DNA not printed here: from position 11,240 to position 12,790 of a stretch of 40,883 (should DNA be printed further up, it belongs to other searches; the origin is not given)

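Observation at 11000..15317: Five-gene carbohydrate-active/adhesin-like module is the first cargo of the late operon, upstream of terminase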

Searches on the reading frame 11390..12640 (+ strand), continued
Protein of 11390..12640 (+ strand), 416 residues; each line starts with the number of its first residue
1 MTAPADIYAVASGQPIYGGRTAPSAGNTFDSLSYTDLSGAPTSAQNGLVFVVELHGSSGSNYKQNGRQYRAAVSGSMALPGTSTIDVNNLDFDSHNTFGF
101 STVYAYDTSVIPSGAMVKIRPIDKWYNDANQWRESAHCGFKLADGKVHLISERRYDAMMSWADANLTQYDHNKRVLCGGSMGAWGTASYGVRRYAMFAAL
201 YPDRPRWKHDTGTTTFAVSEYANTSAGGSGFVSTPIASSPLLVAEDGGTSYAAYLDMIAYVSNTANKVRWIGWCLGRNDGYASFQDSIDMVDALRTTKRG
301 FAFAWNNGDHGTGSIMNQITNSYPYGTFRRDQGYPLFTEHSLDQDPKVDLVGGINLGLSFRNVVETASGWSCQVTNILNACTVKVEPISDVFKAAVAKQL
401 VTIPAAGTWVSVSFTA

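Call 60: search_solved_structures(query=L008:376-2700:+, max_evalue=1)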
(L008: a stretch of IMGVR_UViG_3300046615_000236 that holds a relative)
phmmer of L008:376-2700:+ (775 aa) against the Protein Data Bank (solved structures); distinct sequences matched with E-value up to 1: 5.
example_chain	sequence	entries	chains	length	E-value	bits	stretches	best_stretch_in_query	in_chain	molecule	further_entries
6xpx_B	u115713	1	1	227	0.0017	19.7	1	48-140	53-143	S1V2-51 Fab heavy chain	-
8fpa_A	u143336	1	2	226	0.0019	19.5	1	57-140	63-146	Chimeric antibody Fab fragment, Fd chain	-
7cj2_C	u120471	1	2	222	0.019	16.2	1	60-140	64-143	Fab(Heavy chain)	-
4h2w_A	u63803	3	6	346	0.1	13.8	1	305-364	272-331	Amino acid--[acyl-carrier-protein] ligase 1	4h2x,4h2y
3mey_A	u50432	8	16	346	0.1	13.8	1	305-364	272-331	Bll0957 protein | Amino acid--[acyl-carrier-protein] ligase 1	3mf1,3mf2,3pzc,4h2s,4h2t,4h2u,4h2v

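Call 64: search_protein_families(library=phrogs, proteins=[L004:9507-10004:+, L013:9610-9999:+, L022:9546-9965:+, L014:9228-9818:+, L017:7998-9188:+, L017:9263-9610:+, L113:7770-9092:+, L022:7859-8788:+, L017:13757-14065:+, L113:14010-14591:+], max_evalue=0.01)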
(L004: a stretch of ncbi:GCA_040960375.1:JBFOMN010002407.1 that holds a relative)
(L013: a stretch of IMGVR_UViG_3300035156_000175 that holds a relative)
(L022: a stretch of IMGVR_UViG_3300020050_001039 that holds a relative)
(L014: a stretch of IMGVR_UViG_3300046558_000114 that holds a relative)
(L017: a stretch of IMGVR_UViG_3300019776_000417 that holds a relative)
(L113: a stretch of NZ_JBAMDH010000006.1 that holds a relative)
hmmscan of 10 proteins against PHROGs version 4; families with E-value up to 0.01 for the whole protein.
L004:9507-10004:+ (165 aa): 1 family
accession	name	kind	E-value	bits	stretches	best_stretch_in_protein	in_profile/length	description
phrog_13135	-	unknown function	4.6e-27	96.2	1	15-165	24-182/182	-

L013:9610-9999:+ (129 aa): 1 family
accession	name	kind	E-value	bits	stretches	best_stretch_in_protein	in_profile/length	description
phrog_3758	-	head and packaging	1.2e-25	91.1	1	2-126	4-137/140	virion structural protein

L022:9546-9965:+ (139 aa): 1 family
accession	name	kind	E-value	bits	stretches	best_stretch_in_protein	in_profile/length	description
phrog_644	-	unknown function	9.3e-19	68.9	1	5-133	7-138/174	-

L014:9228-9818:+ (196 aa): 1 family
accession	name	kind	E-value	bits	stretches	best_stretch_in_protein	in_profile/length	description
phrog_437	-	head and packaging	7.9e-29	101.7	1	1-196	1-202/203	virion structural protein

L017:7998-9188:+ (396 aa): 4 families
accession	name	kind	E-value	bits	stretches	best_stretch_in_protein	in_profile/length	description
phrog_10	-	head and packaging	7.4e-54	184.9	1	3-395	265-637/752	major head protein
phrog_15928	-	head and packaging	1.4e-17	65.3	1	197-395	1-181/185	major head protein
phrog_617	-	head and packaging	5.2e-15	56.4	1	57-356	286-581/626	major head protein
phrog_17162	-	unknown function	8.9e-13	49.3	1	312-395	2-84/85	-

L017:9263-9610:+ (115 aa): 0 families

L113:7770-9092:+ (440 aa): 2 families
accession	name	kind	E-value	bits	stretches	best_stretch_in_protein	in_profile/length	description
phrog_10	-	head and packaging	6.1e-68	231.5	1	1-439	262-639/752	major head protein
phrog_617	-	head and packaging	9.5e-49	167.8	1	9-438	208-626/626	major head protein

L022:7859-8788:+ (309 aa): 4 families
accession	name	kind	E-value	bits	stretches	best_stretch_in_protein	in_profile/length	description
phrog_371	-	head and packaging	2.1e-14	54.5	2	172-231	234-293/303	major head protein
phrog_4523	-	head and packaging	1.3e-08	35.1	1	165-308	497-643/644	major head and protease protein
phrog_133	-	head and packaging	1.6e-06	28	1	7-307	381-666/668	head maturation protease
phrog_29592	-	unknown function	0.00081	18.7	1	148-259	719-830/893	-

L017:13757-14065:+ (102 aa): 3 families
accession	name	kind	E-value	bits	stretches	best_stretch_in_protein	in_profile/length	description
phrog_25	-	connector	1.3e-19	72.3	1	3-100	41-138/286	head closure Hc1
phrog_10356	-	head and packaging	1.4e-12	47.5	1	3-85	8-90/852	virion structural protein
phrog_23409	-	unknown function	0.0022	18.7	1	12-71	17-78/264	-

L113:14010-14591:+ (193 aa): 1 family
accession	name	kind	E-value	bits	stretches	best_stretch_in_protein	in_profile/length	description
phrog_442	-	connector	4.4e-17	63.3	1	5-192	79-263/270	head-tail adaptor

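Call 68: search_dna_similar(query=L004:9507-10004:+, collection=phages, mode=protein, max_evalue=0.001, max_rows=15)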
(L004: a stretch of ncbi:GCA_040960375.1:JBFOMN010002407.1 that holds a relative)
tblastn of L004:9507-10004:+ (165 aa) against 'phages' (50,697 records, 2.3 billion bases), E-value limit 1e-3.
Records with a match: 53; places in all: 53; records where one place covers at least 80% of the query: 51.
Best place of each record, by identity: <60% 53.
By first word of the organism name: Vibrio 52; Alteromonas 1.
By host as written in the record: - 21; Vibrio parahaemolyticus 5; Vibrio sp. 4; Vibrio natriegens HER1138 2; Vibrio alginolyticus NBRC 15630 = ATCC 17749 2; Vibrio alginolyticus ATCC 17749 2; Vibrio harveyi 2; Vibrio alginolyticus V1 2; and 12 more.
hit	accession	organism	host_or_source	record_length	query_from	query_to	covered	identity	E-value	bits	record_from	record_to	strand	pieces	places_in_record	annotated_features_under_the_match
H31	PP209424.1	Vibrio phage EniLVp02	Vibrio parahaemolyticus TA01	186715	1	165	100%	36.8%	1e-10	64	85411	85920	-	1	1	hypothetical protein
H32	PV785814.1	Vibrio phage QD01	Vibrio natriegens Vmax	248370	15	165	92%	38.4%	2e-14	75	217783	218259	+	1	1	hypothetical protein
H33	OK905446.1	Vibrio phage VS1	Vibrio splendidus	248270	15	165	92%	37.1%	4e-14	74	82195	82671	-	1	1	record has no annotation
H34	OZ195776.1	Vibrio phage D479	Seawater and oysters mix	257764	1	165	100%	33.7%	4e-17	83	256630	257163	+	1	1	hypothetical protein (x2)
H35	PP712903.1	Vibrio phage TCU-VP04-AIR2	Vibrio parahaemolyticus VP.1593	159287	1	165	100%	33.5%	9e-14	73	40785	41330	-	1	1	hypothetical protein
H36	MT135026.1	Vibrio phage V09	Vibrio parahaemolyticus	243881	1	165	100%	33.5%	9e-14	73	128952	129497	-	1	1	hypothetical protein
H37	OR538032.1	Vibrio phage PG216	Vibrio parahaemolyticus G299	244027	1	165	100%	33.5%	9e-14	73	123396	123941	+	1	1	hypothetical protein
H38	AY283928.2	Vibrio phage KVP40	-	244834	1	165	100%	33.5%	9e-14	73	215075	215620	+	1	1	hypothetical protein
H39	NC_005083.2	Vibrio phage KVP40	Vibrio parahaemolyticus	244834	1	165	100%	33.5%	9e-14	73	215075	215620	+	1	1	hypothetical protein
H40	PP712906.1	Vibrio phage TCU-VP03-AIR1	Vibrio parahaemolyticus VP.10806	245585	1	165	100%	33.5%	9e-14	73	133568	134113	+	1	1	hypothetical protein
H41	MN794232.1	Vibrio phage VH1_2019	Vibrio natiegens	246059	1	165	100%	33.5%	9e-14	73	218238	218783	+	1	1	hypothetical protein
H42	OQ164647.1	Vibrio phage vB_ValM_PVA8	Vibrio sp.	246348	1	165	100%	33.5%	9e-14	73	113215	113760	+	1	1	hypothetical protein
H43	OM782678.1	Vibrio phage PC-Liy1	Vibrio sp.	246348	1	165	100%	33.5%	9e-14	73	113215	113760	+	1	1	hypothetical protein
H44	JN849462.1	Vibrio phage phi-pp2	Vibrio parahaemolyticus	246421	1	165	100%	33.5%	9e-14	73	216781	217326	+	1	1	hypothetical protein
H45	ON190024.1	Vibrio phage PVA8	Vibrio sp.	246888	1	165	100%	33.5%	9e-14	73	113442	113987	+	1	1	hypothetical protein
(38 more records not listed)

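Call 69: search_dna_similar(query=L013:9610-9999:+, collection=phages, mode=protein, max_evalue=0.001, max_rows=15)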
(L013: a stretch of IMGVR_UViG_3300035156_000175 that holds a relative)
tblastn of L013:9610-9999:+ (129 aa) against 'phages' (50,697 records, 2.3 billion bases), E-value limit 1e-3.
Records with a match: 4; places in all: 4; records where one place covers at least 80% of the query: 3.
Best place of each record, by identity: <60% 4.
By first word of the organism name: Vibrio 1; Curvibacter 1; Sphingopyxis 1; Pseudanabaena 1.
By host as written in the record: Vibrio mediterranei OcU_367 1; Curvibacter sp. IMCC26059 1; Sphingopyxis sp. 1; Pseudanabaena sp. 1.
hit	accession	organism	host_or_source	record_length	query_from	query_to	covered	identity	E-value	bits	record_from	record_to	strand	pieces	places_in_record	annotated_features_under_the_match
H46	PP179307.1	Vibrio phage 367.14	Vibrio mediterranei OcU_367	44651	1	125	97%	42.7%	3e-5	47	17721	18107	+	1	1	record has no annotation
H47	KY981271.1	Curvibacter phage P26059A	Curvibacter sp. IMCC26059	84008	1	127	98%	41.9%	2e-5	48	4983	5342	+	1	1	hypothetical protein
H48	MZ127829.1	Sphingopyxis phage VSN-002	Sphingopyxis sp.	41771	3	129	98%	31.8%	8e-5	46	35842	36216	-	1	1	hypothetical protein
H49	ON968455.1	Pseudanabaena phage Pan4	Pseudanabaena sp.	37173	3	63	47%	48.4%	3e-4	44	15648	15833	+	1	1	hypothetical protein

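Call 70: get_annotated_region(hit=H39, flank=6000)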
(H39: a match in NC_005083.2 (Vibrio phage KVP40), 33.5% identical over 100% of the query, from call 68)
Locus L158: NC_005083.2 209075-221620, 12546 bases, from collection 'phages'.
description: Vibrio phage KVP40, complete genome.
organism: Vibrio phage KVP40 (NCBI taxid 75320)
taxonomy: Viruses; Duplodnaviria; Heunggongvirae; Uroviricota; Caudoviricetes; Straboviridae; Schizotequatrovirus; Schizotequatrovirus KVP40
host: Vibrio parahaemolyticus; source: -; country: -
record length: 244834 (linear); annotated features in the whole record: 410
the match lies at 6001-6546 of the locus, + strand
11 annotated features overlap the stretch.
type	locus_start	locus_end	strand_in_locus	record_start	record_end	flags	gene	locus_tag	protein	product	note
CDS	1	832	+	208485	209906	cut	12-2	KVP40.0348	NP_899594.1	tail collar fiber protein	short tail fibers; responsible for irreversible adsorption to host cells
CDS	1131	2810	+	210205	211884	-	wac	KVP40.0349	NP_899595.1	fibritin neck whisker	whisker protein; gp wac; structural virion protein; in bacteriophage T4 and related viruses, the virion is composed of ...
CDS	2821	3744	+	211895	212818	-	13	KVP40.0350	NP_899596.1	neck protein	gp13; structural virion protein; in bacteriophage T4 and related viruses, the virion is composed of head and tail ...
CDS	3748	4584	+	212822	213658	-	14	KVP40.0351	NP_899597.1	head closure Hc2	gp14; structural virion protein; in bacteriophage T4 and related viruses, the virion is composed of head and tail ...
CDS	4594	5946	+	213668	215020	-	15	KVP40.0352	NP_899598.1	tail sheath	gp15; structural virion protein; in bacteriophage T4 and related viruses, the virion is composed of head and tail ...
CDS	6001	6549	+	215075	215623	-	-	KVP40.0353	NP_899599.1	hypothetical protein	-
CDS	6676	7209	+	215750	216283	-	16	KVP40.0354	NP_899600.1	terminase small subunit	gp16; DNA recognition component of the packaging motor; interacts with gp17; stimulates the gp17-associated ATPase and ...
CDS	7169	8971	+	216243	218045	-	17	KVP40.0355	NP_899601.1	terminase large subunit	gp17; terminase subunit with nuclease and ATPase activity; binds ssDNA; generates free phage genome ends from DNA ...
CDS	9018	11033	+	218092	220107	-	18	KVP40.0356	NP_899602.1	tail sheath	gp18; structural virion protein; in bacteriophage T4 and related viruses, the virion is composed of head and tail ...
CDS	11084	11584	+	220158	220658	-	19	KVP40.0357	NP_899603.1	tail tube protein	gp19; structural virion protein; in bacteriophage T4 and related viruses, the virion is composed of head and tail ...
CDS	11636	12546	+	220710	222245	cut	20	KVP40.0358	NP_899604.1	portal protein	gp20; structural virion protein; in bacteriophage T4 and related viruses, the virion is composed of head and tail ...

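Call 71: get_annotated_region(hit=H47, flank=7000)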
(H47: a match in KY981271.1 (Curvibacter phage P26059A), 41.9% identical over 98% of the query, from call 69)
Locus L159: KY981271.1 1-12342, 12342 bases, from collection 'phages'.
description: Curvibacter phage P26059A, complete genome.
organism: Curvibacter phage P26059A (NCBI taxid 1983783)
taxonomy: Viruses; Duplodnaviria; Heunggongvirae; Uroviricota; Caudoviricetes
host: Curvibacter sp. IMCC26059; source: -; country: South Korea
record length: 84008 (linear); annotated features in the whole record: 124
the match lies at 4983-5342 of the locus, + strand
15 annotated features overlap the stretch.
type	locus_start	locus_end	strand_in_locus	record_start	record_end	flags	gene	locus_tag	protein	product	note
CDS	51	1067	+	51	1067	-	-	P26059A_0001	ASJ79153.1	hypothetical protein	-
CDS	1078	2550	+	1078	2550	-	-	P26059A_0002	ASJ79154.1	terminase large subunit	-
CDS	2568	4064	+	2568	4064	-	-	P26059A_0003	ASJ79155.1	structural protein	-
CDS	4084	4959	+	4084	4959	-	-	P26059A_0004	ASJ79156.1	hypothetical protein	-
CDS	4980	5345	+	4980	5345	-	-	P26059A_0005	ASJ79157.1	hypothetical protein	-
CDS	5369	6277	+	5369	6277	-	-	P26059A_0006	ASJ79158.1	hypothetical protein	-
CDS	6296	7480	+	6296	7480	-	-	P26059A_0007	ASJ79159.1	hypothetical protein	-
CDS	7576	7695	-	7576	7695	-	-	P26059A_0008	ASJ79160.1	hypothetical protein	-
CDS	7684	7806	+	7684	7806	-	-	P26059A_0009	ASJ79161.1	hypothetical protein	-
CDS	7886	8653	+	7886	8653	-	-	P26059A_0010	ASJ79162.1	putative serine protease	putative serine protease XkdF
CDS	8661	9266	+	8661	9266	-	-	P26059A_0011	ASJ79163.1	putative endonuclease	putative endonuclease_GIY-YIG nuclease domain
CDS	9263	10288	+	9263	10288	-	-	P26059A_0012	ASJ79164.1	hypothetical protein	-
CDS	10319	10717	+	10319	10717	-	-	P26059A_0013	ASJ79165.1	head decoration protein D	Bacteriophage lambda head decoration protein D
CDS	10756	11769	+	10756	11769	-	-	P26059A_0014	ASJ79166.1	major structural protein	-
CDS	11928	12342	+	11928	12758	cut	-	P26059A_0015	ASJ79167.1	HNH endonuclease family protein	-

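Call 96: search_protein_families(library=pfam, proteins=[L004:12980-13894:+, L113:12995-13834:+, L114:14109-14414:+, L015:13564-14802:+, L009:13638-15458:+, L007:3458-4753:+], max_evalue=0.01)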
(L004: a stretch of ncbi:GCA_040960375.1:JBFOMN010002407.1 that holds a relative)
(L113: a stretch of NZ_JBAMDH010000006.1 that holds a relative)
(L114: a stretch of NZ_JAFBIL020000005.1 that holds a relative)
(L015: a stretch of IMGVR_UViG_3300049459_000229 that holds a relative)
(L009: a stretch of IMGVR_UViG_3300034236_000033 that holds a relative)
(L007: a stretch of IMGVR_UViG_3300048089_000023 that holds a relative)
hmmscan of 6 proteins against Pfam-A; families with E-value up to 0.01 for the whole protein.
L004:12980-13894:+ (304 aa): 0 families

L113:12995-13834:+ (279 aa): 1 family
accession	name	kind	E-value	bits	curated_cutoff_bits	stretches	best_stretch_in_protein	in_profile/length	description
PF23148.1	Gp77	-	6.3e-10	39.9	27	1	194-274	1-83/84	Podophage GP4 fiber-tail adaptor protein gp77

L114:14109-14414:+ (101 aa): 1 family
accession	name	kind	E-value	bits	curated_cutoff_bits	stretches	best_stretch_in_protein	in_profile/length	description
PF23148.1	Gp77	-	0.00045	21.1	27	1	15-95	1-82/84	Podophage GP4 fiber-tail adaptor protein gp77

L015:13564-14802:+ (412 aa): 1 family
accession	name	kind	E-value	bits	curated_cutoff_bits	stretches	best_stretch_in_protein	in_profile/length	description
PF23148.1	Gp77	-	9.4e-06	26.5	27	0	234-314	1-82/84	Podophage GP4 fiber-tail adaptor protein gp77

L009:13638-15458:+ (606 aa): 3 families
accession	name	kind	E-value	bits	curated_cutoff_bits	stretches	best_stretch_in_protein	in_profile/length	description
PF02368.24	Big_2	-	1.7e-11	44.3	22.8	1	378-417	2-41/79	Bacterial Ig-like domain (group 2)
PF23148.1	Gp77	-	1.2e-06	29.3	27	1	518-600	1-82/84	Podophage GP4 fiber-tail adaptor protein gp77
PF13927.12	Ig_3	-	0.0025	18.7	30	0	114-181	5-68/78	Immunoglobulin domain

L007:3458-4753:+ (431 aa): 0 families

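Call 111: search_solved_structures(query=L017:12720-13766:+, max_evalue=1, show_alignments=1)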
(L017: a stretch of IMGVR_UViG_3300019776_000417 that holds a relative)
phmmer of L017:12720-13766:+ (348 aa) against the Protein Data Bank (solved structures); distinct sequences matched with E-value up to 1: 3.
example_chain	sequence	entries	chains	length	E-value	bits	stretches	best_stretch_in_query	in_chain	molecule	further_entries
3lzk_A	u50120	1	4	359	0.18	14.1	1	112-171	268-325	Fumarylacetoacetate hydrolase family protein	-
5cdf_A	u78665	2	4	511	0.53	12.6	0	146-195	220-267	ATP synthase subunit alpha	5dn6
8pd4_A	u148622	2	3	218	0.55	12.5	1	61-95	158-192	E3 ubiquitin-protein ligase TRIM58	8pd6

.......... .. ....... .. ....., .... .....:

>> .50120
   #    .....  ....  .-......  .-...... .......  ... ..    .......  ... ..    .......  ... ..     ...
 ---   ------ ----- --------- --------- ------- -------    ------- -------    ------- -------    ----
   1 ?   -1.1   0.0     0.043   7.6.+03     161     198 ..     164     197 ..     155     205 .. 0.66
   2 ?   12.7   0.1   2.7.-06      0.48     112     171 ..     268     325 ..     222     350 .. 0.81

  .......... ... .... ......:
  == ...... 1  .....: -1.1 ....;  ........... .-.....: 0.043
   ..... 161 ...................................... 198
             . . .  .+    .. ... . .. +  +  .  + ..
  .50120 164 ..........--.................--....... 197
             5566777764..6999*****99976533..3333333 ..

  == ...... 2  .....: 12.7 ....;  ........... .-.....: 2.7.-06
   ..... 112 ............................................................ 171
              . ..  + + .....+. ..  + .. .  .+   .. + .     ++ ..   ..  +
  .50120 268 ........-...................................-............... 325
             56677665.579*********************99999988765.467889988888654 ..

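Call 118: search_dna_similar(query=L113:12995-13834:+, collection=phages, mode=protein, max_evalue=0.01, max_rows=25)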
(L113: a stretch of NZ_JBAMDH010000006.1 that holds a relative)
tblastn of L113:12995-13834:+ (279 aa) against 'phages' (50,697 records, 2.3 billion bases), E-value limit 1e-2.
No match.
